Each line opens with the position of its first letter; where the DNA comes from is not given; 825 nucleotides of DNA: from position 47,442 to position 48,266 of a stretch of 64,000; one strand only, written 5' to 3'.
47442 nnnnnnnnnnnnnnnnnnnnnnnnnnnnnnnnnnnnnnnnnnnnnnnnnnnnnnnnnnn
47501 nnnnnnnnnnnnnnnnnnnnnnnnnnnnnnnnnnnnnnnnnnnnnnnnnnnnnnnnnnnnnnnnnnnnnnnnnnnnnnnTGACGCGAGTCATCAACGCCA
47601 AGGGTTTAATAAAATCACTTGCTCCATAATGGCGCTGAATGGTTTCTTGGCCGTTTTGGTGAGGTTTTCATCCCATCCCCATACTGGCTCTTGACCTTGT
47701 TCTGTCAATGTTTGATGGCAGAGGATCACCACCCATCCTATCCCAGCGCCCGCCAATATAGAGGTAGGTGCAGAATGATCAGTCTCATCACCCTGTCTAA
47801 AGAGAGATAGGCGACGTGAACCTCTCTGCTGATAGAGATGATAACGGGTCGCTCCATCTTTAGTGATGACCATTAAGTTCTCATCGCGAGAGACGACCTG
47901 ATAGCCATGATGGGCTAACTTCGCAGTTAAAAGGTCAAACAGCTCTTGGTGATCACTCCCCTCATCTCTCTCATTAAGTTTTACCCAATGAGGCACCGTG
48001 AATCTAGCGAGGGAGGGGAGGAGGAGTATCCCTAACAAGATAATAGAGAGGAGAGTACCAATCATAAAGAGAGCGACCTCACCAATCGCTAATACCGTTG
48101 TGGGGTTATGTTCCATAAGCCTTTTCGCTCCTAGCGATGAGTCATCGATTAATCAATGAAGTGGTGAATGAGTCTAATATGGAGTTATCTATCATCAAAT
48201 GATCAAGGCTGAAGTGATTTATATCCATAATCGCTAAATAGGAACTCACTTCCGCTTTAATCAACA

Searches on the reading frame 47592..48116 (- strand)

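Call 4: search_protein_families(library=pfam, proteins=[window:47592-48116:-], max_evalue=1)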
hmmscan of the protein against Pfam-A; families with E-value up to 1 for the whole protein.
window:47592-48116:- (174 aa): 1 family
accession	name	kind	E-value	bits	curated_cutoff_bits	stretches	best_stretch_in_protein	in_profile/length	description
PF21305.2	type_II_gspD_N0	-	0.19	12.1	27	1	55-82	42-69/71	GspD-like, N0 domain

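Call 58: search_protein_families(library=ncbifam, proteins=[window:47592-48116:-], max_evalue=0.01)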
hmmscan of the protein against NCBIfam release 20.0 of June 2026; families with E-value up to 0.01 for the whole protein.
window:47592-48116:- (174 aa): 0 families
